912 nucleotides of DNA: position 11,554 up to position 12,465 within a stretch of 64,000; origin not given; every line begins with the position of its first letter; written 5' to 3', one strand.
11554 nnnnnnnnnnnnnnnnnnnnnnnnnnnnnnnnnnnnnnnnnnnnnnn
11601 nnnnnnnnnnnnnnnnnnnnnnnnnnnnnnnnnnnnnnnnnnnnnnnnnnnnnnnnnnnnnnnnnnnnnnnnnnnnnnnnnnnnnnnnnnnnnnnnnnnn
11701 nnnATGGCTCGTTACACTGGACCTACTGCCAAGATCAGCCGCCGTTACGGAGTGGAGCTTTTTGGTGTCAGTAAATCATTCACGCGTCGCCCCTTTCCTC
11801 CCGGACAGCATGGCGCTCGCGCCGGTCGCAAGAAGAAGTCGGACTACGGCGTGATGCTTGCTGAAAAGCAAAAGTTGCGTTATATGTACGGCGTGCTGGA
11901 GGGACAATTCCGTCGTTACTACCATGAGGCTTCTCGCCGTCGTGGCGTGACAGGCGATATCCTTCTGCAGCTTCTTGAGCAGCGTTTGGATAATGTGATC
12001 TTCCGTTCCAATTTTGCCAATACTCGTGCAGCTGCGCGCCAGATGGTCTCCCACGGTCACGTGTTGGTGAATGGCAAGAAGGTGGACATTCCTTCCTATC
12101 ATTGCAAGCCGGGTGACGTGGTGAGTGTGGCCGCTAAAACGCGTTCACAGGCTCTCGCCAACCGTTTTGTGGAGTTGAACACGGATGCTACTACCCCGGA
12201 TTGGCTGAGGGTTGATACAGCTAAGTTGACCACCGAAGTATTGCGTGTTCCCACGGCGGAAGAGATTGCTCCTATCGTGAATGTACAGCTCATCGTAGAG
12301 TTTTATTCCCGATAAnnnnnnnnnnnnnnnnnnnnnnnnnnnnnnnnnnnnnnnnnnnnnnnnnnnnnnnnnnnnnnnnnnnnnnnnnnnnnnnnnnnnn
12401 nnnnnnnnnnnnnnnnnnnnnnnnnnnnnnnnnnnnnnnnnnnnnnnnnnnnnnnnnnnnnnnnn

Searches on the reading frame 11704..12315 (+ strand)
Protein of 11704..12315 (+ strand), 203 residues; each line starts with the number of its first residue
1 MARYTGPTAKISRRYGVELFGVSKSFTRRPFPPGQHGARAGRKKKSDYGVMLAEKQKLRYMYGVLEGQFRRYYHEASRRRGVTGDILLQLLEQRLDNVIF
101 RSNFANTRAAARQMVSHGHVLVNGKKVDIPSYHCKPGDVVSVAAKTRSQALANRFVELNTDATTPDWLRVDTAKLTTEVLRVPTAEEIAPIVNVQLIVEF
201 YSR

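Call 67: find_encoding_contigs(protein=window:11704-12315:+, flank=6000, max_places=10)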
Protein window:11704-12315:+ (203 aa): 23 contigs read that carry it; 10 places shown.
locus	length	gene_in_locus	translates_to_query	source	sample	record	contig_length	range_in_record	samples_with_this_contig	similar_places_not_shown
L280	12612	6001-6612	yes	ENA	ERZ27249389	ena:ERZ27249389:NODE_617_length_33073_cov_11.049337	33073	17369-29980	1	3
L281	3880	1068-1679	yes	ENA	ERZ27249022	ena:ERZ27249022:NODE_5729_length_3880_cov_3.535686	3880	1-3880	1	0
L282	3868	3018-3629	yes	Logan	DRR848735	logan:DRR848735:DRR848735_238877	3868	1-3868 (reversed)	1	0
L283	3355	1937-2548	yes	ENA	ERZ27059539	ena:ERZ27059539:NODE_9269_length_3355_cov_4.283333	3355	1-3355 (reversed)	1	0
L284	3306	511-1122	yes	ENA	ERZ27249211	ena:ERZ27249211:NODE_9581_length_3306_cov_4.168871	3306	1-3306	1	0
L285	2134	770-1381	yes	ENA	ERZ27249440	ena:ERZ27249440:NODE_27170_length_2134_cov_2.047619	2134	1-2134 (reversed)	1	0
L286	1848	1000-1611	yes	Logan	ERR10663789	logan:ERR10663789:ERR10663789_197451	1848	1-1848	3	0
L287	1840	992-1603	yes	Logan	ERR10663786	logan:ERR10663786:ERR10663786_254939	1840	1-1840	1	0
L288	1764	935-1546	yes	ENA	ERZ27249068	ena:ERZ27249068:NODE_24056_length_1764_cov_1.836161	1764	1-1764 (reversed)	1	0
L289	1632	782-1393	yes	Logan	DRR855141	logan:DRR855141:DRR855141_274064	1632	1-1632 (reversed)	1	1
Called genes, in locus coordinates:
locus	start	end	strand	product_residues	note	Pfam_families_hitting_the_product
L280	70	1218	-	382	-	PF00162:PGK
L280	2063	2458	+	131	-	-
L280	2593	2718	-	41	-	-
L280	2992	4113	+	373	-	PF01926:MMR_HSR1, PF02421:FeoB_N (weak), PF06071:YchF-GTPase_C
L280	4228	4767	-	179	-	-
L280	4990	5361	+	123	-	PF00416:Ribosomal_S13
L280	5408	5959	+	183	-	PF00411:Ribosomal_S11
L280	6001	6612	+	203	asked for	PF00163:Ribosomal_S4, PF01479:S4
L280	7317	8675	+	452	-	PF02812:ELFV_dehydrog_N, PF00208:ELFV_dehydrog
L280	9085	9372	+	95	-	-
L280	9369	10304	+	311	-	-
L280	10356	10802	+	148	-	PF05593:RHS_repeat (faint)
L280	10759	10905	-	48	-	-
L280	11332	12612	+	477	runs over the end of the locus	-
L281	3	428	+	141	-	?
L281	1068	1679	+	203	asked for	PF00163:Ribosomal_S4, PF01479:S4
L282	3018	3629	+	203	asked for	PF00163:Ribosomal_S4, PF01479:S4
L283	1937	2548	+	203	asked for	PF00163:Ribosomal_S4, PF01479:S4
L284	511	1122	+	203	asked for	PF00163:Ribosomal_S4, PF01479:S4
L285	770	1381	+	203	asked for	PF00163:Ribosomal_S4, PF01479:S4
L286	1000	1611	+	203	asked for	PF00163:Ribosomal_S4, PF01479:S4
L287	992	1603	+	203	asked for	PF00163:Ribosomal_S4, PF01479:S4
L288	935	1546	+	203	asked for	PF00163:Ribosomal_S4, PF01479:S4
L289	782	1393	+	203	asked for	PF00163:Ribosomal_S4, PF01479:S4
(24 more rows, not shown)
